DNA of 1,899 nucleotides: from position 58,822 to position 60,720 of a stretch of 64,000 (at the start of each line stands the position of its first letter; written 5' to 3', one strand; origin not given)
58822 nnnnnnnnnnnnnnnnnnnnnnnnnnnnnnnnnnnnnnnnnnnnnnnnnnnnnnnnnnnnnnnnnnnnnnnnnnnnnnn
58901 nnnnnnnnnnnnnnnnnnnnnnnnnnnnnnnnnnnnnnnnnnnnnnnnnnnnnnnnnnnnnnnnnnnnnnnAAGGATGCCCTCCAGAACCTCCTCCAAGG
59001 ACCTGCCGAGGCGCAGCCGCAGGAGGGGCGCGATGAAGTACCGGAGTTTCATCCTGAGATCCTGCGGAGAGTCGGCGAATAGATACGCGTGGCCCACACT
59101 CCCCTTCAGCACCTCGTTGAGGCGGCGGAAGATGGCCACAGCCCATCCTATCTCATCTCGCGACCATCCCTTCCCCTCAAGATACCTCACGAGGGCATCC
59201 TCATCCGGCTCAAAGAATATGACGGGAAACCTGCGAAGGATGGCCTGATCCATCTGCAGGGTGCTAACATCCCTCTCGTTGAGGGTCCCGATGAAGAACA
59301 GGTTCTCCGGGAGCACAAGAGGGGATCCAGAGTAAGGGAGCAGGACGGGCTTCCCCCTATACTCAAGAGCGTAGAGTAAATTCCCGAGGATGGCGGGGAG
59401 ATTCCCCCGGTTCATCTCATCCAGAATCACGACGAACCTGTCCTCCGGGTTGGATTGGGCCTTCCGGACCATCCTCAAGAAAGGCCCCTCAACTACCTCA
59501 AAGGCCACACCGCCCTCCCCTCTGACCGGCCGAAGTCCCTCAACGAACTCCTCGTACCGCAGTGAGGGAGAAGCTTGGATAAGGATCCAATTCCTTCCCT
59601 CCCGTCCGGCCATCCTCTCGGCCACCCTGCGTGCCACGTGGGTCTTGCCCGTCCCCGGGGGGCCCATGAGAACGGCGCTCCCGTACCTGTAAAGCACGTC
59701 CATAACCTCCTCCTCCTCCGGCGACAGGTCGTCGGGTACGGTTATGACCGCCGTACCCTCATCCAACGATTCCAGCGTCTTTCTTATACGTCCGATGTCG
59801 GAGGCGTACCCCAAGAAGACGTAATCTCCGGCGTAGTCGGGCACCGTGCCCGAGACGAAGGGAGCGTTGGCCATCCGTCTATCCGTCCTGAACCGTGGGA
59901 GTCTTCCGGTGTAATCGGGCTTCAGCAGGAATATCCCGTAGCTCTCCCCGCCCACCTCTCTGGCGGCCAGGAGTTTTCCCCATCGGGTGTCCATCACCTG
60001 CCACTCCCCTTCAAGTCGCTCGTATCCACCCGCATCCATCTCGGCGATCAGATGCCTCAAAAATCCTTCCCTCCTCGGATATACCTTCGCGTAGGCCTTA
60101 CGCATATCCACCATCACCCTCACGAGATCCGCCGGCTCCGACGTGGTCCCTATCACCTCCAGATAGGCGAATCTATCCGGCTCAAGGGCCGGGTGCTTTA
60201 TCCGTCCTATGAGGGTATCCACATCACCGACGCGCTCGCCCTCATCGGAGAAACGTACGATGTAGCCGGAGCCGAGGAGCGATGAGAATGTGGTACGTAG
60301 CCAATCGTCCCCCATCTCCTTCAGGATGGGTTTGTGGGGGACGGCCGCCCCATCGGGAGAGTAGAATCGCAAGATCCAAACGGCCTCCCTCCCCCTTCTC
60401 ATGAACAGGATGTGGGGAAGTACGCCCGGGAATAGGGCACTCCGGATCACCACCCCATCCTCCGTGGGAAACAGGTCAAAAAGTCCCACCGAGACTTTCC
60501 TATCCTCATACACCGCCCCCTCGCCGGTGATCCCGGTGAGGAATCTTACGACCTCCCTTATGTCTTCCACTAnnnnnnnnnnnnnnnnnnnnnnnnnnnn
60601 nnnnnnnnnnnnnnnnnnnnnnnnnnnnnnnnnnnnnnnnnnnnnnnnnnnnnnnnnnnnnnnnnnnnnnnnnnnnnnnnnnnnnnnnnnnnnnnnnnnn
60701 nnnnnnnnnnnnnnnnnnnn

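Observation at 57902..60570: McrB-family NTPase without McrC, translationally coupled to a membrane sensor histidine kinase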

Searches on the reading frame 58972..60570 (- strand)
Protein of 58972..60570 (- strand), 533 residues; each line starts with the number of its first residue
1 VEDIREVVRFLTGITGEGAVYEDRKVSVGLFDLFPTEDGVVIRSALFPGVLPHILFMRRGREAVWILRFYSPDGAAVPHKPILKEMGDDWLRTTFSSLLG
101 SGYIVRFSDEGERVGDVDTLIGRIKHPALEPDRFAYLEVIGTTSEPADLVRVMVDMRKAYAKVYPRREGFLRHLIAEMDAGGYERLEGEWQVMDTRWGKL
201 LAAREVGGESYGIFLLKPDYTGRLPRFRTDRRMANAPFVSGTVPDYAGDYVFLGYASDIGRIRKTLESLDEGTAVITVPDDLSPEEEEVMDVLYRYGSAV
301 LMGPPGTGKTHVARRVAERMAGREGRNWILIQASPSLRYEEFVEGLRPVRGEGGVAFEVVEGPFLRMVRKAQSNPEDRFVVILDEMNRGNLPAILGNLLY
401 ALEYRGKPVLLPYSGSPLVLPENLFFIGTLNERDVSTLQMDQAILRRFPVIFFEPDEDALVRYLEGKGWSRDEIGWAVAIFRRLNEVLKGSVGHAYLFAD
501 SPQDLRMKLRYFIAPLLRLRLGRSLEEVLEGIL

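Call 5: search_protein_families(library=pfam, proteins=[window:58972-60570:-], max_evalue=0.01)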
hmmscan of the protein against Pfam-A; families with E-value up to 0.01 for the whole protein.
window:58972-60570:- (533 aa): 9 families
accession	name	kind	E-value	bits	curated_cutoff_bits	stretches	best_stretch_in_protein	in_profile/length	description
PF07728.20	AAA_5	-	1.2e-16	61.4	22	1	300-448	3-139/139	AAA domain (dynein-related subfamily)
PF00004.35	AAA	-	2.6e-05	25.1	21.2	1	300-450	2-125/131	ATPase family associated with various cellular activities (AAA)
PF13191.12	AAA_16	-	3.1e-05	25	32.6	1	296-346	24-73/167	AAA ATPase domain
PF13401.12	AAA_22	-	0.00021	22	27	1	297-388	6-95/130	AAA domain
PF20720.3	nSTAND3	-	0.00089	19.4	27.2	1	287-324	8-44/155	Novel STAND NTPase 3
PF20030.5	bpMoxR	-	0.00089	18.8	27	0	299-324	34-59/205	MoxR domain in the MoxR-vWA-beta-propeller ternary systems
PF13481.12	AAA_25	-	0.002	18.2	27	1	284-330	21-65/195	AAA domain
PF13245.12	AAA_19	-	0.0029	18.2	25.1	0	298-391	13-104/134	AAA domain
PF13238.12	AAA_18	-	0.0035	18.2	29.4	1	300-325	2-25/128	AAA domain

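Call 6: search_protein_families(library=ncbifam, proteins=[window:58972-60570:-], max_evalue=0.1)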
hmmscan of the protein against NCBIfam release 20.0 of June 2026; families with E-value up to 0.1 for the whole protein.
window:58972-60570:- (533 aa): 19 families
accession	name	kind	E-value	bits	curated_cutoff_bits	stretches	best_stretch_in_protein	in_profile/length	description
NF008457.0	PRK11331.1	equivalog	1.9e-23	82.9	637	1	297-459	195-361/459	5-methylcytosine-specific restriction enzyme subunit McrB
TIGR03922.1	T7SS_EccA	equivalog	0.00018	20.3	466.65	1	292-322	308-338/557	type VII secretion AAA-ATPase EccA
NF038214.1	IS21_help_AAA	equivalog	0.0055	16.4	200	1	298-321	92-115/232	IS21-like element helper ATPase IstB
NF042959.1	IteA_antiphage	equivalog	0.0089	15.2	510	1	300-320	129-149/367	anti-phage ATPase IteA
TIGR01241.2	FtsH_fam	equivalog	0.013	14.3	600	1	299-317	198-216/598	ATP-dependent zinc metalloprotease FtsH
TIGR02928.1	TIGR02928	subfamily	0.022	13.6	181.3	0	300-387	44-139/366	orc1/cdc6 family replication initiation protein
NF040671.1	PLuB_AAA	exception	0.025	11.9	999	1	263-326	797-861/1256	PLuB system helicase-like protein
NF003069.1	PRK03992.1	subfamily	0.037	13.2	500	1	300-320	169-189/379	proteasome-activating nucleotidase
NF009883.0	PRK13341.1-4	equivalog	0.042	11.7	668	1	295-319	54-78/729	AAA family ATPase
NF058535.1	antiphage_EruA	equivalog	0.045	11.8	1000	1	287-322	13-50/1318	NACHT domain-containing antiphage protein EruA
NF047748.1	PrtsmActNtasePan1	equivalog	0.056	12.4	750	1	258-319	149-205/405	proteasome-activating nucleotidase Pan1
TIGR01242.2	TIGR01242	subfamily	0.061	12.3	500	0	300-320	152-172/362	proteasome-activating nucleotidase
TIGR03689.1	pup_AAA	equivalog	0.069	11.8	504.75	0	300-324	220-244/512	proteasome ATPase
NF038308.1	RNA_repair_RtcR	equivalog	0.07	11.9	650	1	288-321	195-229/530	RNA repair transcriptional activator RtcR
TIGR01351.1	adk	subfamily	0.081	12.5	168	0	299-320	2-23/212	adenylate kinase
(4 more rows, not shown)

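Call 7: search_protein_families(library=padloc, proteins=[window:58972-60570:-], max_evalue=0.1)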
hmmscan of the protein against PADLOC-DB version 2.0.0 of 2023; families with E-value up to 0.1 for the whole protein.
window:58972-60570:- (533 aa): 14 families
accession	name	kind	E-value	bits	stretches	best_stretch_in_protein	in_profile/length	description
PDLC03547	REase_II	-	1.3e-10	38.5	1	297-403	265-372/585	Type II restriction enzyme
PDLC04140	mad8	-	9.1e-06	23.4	1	299-518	30-218/314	mads_8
PDLC00915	TRIP13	-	1.6e-05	22.5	1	295-332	62-100/302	TRIP13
PDLC03448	REase_II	-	9.6e-05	18.7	1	354-403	598-651/857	Type II restriction enzyme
PDLC03920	MkoA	-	0.00029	17.2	1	298-332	633-667/1112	-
PDLC00914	TRIP13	-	0.0009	16.8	1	260-338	34-113/302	TRIP13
PDLC02196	IetA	-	0.0011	16.5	1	299-320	125-146/374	-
PDLC04232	IetA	-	0.007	13.8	1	299-320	119-140/330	-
PDLC00141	GajB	-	0.0097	12.2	1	291-325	10-44/572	UrvD helicase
PDLC02195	IetA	-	0.0098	13.2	1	298-320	139-161/395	-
PDLC03921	MkoA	-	0.014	11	1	290-331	1035-1077/1607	-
PDLC04547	PDC-M26A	-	0.028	10.9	0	362-406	389-433/724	-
PDLC04606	PDC-M37B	-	0.042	11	1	298-323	176-201/390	-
PDLC05065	PDC-S68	-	0.085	8.5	0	285-317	609-641/1221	-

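Call 8: search_solved_structures(query=window:58972-60570:-, max_evalue=1, show_alignments=3)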
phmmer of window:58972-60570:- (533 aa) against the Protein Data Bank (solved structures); distinct sequences matched with E-value up to 1: 156 (the best 60 are shown).
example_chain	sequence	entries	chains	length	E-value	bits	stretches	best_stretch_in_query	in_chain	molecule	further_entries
6hz4_A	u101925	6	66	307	1.8e-25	92.4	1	296-459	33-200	5-methylcytosine-specific restriction enzyme B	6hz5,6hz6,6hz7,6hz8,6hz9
6ut6_A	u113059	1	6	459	3.8e-25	91.3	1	293-459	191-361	5-methylcytosine-specific restriction enzyme B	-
7vsr_A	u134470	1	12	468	4e-25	91.2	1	293-459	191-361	5-methylcytosine-specific restriction enzyme B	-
6ut3_A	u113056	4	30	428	8.8e-25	90.1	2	373-460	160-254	GTPase subunit of restriction endonuclease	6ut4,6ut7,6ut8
6ut5_A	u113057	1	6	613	1.1e-24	89.7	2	373-460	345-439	GTPase subunit of restriction endonuclease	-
3j3t_A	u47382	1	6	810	5.6e-05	24.7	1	276-403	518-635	Negative regulator of genetic competence ClpC/MecB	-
3j3s_A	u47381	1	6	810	0.00014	23.4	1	276-336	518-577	Negative regulator of genetic competence ClpC/MecB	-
3j3r_A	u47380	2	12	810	0.00016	23.3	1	276-336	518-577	Negative regulator of genetic competence ClpC/MecB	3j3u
7abr_A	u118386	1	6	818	0.00016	23.2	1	276-336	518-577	Negative regulator of genetic competence ClpC/MecB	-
3pxi_A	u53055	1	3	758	0.00038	22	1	276-331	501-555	Negative regulator of genetic competence ClpC/MecB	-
7awz_A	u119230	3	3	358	0.00069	21.1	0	213-256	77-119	Scone-E | SconeE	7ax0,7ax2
9lur_A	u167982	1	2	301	0.00081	20.9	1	299-322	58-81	ESX-1 secretion system protein EccA1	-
6em9_A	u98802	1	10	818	0.0019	19.7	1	295-325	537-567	ATP-dependent Clp protease ATP-binding subunit ClpC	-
6em8_A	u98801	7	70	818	0.0019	19.7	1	295-325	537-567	ATP-dependent Clp protease ATP-binding subunit ClpC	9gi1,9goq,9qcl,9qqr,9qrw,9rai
5vc7_A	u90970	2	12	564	0.0055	18.1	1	298-332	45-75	VCP-like ATPase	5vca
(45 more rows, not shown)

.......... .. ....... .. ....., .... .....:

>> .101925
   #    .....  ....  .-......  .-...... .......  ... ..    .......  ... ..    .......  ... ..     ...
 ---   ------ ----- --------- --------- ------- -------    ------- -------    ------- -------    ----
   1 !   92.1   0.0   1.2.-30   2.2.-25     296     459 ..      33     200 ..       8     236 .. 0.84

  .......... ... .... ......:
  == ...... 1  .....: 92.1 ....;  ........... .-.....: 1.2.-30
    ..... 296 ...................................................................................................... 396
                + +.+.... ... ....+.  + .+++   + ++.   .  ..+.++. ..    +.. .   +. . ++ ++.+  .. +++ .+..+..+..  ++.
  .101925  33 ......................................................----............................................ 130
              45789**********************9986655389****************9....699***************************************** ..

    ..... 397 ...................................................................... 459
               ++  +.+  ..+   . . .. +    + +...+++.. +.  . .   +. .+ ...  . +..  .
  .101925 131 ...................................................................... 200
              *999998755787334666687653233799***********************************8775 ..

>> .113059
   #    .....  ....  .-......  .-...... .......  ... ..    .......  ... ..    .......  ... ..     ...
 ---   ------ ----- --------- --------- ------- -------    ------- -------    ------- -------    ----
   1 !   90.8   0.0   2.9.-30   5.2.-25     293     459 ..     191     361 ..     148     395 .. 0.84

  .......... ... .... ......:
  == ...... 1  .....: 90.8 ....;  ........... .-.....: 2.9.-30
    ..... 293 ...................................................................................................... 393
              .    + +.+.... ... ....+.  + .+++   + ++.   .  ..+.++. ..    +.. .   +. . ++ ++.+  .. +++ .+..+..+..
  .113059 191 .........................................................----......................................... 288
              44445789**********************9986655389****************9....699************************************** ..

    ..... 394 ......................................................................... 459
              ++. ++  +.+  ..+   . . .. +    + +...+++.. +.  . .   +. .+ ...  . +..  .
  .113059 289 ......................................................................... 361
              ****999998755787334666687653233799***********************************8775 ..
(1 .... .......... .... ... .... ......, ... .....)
